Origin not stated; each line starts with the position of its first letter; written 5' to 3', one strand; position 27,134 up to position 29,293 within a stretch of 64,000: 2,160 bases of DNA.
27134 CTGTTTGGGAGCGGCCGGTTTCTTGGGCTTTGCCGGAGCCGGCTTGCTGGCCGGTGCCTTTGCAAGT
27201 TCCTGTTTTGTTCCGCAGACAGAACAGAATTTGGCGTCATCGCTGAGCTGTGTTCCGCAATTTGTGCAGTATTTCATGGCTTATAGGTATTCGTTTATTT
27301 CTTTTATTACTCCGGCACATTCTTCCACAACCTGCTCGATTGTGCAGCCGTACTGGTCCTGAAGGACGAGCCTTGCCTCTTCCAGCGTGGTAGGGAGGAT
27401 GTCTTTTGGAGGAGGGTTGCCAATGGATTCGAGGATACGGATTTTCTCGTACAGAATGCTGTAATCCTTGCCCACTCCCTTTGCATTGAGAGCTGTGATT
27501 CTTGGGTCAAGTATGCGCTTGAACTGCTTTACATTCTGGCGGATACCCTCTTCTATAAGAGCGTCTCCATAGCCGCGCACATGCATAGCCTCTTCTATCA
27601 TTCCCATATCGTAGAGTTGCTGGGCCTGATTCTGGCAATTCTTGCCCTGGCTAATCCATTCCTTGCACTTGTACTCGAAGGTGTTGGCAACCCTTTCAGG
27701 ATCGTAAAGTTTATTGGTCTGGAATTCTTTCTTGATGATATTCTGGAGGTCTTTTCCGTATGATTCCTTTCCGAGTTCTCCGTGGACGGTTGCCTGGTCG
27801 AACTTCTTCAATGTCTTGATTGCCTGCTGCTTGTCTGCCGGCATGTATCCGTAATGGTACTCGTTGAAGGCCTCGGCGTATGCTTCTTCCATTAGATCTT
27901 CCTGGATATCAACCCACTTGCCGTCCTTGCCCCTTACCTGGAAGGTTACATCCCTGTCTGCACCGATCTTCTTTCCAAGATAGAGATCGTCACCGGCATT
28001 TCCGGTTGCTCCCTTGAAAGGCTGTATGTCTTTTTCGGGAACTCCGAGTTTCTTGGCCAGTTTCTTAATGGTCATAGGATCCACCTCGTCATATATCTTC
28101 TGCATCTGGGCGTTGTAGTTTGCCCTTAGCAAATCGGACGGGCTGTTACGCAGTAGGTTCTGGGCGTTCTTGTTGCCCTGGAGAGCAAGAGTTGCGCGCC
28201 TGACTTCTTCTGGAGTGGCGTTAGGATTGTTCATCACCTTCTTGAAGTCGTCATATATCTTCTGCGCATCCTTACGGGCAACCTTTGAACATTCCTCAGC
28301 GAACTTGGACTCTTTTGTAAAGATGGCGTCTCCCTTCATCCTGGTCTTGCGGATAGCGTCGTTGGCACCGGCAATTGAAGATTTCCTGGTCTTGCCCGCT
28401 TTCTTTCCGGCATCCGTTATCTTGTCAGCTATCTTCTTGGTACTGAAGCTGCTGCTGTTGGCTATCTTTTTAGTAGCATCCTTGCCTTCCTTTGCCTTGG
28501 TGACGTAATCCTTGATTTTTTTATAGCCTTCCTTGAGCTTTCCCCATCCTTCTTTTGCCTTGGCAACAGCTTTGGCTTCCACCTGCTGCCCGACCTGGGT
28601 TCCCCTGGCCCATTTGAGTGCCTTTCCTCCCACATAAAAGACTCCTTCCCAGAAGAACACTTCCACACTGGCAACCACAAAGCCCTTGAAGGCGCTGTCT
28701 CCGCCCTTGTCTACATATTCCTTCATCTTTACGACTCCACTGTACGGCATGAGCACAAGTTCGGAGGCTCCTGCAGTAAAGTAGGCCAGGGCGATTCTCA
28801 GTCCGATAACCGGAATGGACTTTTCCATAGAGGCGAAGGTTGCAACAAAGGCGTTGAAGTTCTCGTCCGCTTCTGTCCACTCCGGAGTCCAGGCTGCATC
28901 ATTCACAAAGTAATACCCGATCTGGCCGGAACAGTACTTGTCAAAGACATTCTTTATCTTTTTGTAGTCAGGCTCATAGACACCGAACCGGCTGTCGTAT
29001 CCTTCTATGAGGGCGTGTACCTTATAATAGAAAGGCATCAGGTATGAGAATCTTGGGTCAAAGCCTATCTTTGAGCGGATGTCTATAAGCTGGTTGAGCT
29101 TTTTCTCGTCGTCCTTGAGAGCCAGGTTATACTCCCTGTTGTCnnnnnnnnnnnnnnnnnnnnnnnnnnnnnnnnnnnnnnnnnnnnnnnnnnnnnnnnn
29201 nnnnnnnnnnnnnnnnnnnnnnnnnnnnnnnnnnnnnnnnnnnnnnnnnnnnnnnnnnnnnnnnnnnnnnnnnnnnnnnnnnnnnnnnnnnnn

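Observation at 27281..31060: Architecture of the 1259-aa giant protein: ectodomain, TM, poly-Lys stop-transfer, beta-rich core, re-entrant hydrophobic hairpin, Lys-rich tether, helical C-terminal domain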

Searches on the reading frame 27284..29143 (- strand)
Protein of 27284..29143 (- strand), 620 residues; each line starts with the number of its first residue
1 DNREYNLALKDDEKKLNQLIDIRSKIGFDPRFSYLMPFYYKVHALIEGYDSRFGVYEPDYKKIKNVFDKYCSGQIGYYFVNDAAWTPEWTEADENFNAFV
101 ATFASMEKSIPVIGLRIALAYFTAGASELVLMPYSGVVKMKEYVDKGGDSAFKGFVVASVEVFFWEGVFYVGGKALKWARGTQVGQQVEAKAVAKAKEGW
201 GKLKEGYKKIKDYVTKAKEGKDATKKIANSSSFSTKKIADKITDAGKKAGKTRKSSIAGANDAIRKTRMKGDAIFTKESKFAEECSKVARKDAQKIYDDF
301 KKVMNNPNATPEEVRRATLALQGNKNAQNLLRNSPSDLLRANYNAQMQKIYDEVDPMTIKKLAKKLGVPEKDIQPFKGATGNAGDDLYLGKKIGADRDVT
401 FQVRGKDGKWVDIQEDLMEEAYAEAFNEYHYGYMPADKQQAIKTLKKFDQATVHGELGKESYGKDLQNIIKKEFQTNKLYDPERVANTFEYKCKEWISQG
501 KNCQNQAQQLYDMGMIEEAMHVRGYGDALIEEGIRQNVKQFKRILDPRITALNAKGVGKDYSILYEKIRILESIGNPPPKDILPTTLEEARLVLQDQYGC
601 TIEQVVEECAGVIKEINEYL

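Call 28: predict_structure(alignment_id=A2)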
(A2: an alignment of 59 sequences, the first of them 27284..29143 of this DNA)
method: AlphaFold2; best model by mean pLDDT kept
length: 620 residues; sequences in the alignment: 59
mean_pLDDT: 74.1   pTM: 0.60
mean pLDDT of the five models: 74.1, 72.6, 69.7, 69.4, 67.6
residues with pLDDT >= 90: 183; 70-90: 233; 50-70: 80; < 50: 124
segments of 3 or more residues with pLDDT < 50: 86-99, 118-127, 146-156, 158-163, 165-239
pLDDT, mean of each block of 10 residues (from residue 1): 69 86 77 66 73 74 79 62 47 44 55 51 45 55 46 43 47 38 46 40 37 37 35 41 61 86 92 79 85 93 93 92 89 90 91 92 93 77 74 80 89 87 90 84 82 74 83 82 93 92 91 91 90 92 90 76 93 86 90 94 95 89
secondary structure, 60 per line:
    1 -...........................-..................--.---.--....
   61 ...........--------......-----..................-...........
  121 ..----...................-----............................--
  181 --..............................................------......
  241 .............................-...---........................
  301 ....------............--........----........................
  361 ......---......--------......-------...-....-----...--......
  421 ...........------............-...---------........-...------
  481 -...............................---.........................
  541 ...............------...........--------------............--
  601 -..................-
elements in order: H2-28 H30-47 H57-71 H80-85 H91-108 H110-122 H127-145 H151-178 H183-228 H235-269 H277-304 H311-322 H325-332 H337-366 E373-375 H384-389 E397-399 E401-404 E410-412 H415-431 H438-449 E451-453 H463-470 H482-512 H516-555 H562-572 H587-598 H602-619

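Call 31: fold_search(model_id=the predicted structure, library=pdb)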
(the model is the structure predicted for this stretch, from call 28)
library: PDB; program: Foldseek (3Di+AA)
matches with E <= 10: 240; with E <= 0.001: 0
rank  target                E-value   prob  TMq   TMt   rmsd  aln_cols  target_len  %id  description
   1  8i3j                  3.0e-01  0.11  0.07  0.13  32.3       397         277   13  Crystal structure of human inner-arm dynein heavy chain d stalk and microtubule binding domain (released 2023-08-09)
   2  3odn                  4.0e-01  0.09  0.09  0.13  28.8       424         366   11  The crystal structure of Drosophila Dally-Like Protein core domain (released 2011-07-27)
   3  8ufd_A                4.1e-01  0.08  0.08  0.09  26.3       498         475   10  Multidrug efflux pump MtEfpA bound with inhibitor BRD8000.3 (released 2024-09-11)
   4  8fbj                  5.3e-01  0.21  0.11  0.19  22.5       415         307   12  Improving the secretion of designed protein assemblies through negative design of cryptic transmembrane domains (released 2023-03-22)
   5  6o3e_B                5.3e-01  0.10  0.11  0.12  32.7       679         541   10  mouse aE-catenin 82-883 (released 2019-11-13)
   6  9mg8_B                7.6e-01  0.09  0.09  0.14  26.6       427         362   10  Crystal Structure of b-iTHR-110 (released 2025-12-17)
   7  8b37_B                8.6e-01  0.07  0.10  0.10  26.5       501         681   10  Crystal structure of Pyrobaculum aerophilum potassium-independent proton pumping membrane integral pyrophosphatase in  (released 2024-01-17)
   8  7s5z_E                8.9e-01  0.06  0.08  0.05  33.1       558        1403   11  Human KATP channel in open conformation, focused on Kir and one SUR, position 3 (released 2021-12-01)
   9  6vfk_B                1.0e+00  0.13  0.12  0.20  23.1       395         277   12  De novo designed tetrahedral nanoparticle T33_dn10 displaying 4 copies of BG505-SOSIP trimer on the surface (released 2020-07-22)
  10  9tg4_A                1.0e+00  0.23  0.16  0.22  27.8       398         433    8  Structure of the YbjP lipoprotein bound to the AcrABZ-TolC efflux pump (released 2026-04-08)
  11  9hhq                  1.1e+00  0.08  0.10  0.14  19.9       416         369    7  Human monocarboxylate transporter 10 (released 2025-03-26)
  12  7ng9_A                1.1e+00  0.13  0.13  0.17  28.1       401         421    9  Trimeric efflux pump Klebsiella TolC (released 2021-06-30)
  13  9cpb_6K               1.2e+00  0.06  0.07  0.11  41.9       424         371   11  Atomic model of bovine Fallopian tube cilia doublet microtubule (48-nm periodicity) (released 2024-10-30)
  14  7da5_A                1.3e+00  0.07  0.11  0.16  21.6       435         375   11  Cryo-EM structure of the human MCT1 D309N mutant in complex with Basigin-2 in the inward-open conformation. (released 2020-12-23)
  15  1oq4_A                1.4e+00  0.09  0.12  0.18  19.6       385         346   13  The Crystal Structure of the Complex between Stearoyl Acyl Carrier Protein Desaturase from Ricinus Communis (Castor Be (released 2003-05-13)
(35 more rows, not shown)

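Call 61: fold_search(model_id=the predicted structure, library=viral)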
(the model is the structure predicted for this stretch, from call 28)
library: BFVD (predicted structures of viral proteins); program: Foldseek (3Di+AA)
matches with E <= 10: 252; with E <= 0.001: 0
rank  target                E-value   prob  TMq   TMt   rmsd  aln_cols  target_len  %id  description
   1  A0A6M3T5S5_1          2.3e-02  0.23  0.08  0.06  35.5       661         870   10  (no name in the UniProt tables at hand)
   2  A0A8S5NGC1            4.2e-02  0.13  0.08  0.05  31.6       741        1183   10  Tail tape measure (Fragment) [Siphoviridae sp. ctxOE3]
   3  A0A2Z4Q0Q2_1          5.2e-02  0.18  0.08  0.05  39.1       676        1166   11  (no name in the UniProt tables at hand)
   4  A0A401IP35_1          5.6e-02  0.21  0.10  0.07  46.4       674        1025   10  Wsv143-like protein [Hemigrapsus takanoi nimavirus]
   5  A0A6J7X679            7.2e-02  0.14  0.09  0.09  35.6       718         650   13  Uncharacterized protein [uncultured Caudovirales phage]
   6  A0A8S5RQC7            8.4e-02  0.13  0.09  0.08  41.9       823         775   12  (no name in the UniProt tables at hand)
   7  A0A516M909            1.1e-01  0.16  0.09  0.07  45.7       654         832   12  (no name in the UniProt tables at hand)
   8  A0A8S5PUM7            1.1e-01  0.16  0.08  0.06  32.9       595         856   11  Minor tail protein (Fragment) [Caudovirales sp. ctcLF7]
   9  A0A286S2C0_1          1.7e-01  0.14  0.09  0.07  33.0       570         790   11  Tape measure protein [Arthrobacter phage Molivia]
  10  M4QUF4                2.0e-01  0.14  0.10  0.10  27.8       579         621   10  (no name in the UniProt tables at hand)
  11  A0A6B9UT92            2.1e-01  0.10  0.09  0.10  23.8       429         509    8  (no name in the UniProt tables at hand)
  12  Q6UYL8                2.6e-01  0.09  0.09  0.08  37.4       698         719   11  Uncharacterized protein [Burkholderia phage BcepNazgul]
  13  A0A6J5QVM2            2.8e-01  0.09  0.08  0.07  35.8       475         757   14  Uncharacterized protein [uncultured Caudovirales phage]
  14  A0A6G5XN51            3.5e-01  0.08  0.09  0.06  34.1       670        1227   12  (no name in the UniProt tables at hand)
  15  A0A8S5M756            3.6e-01  0.12  0.10  0.09  30.5       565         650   12  Uncharacterized protein [Siphoviridae sp. ctrgt10]
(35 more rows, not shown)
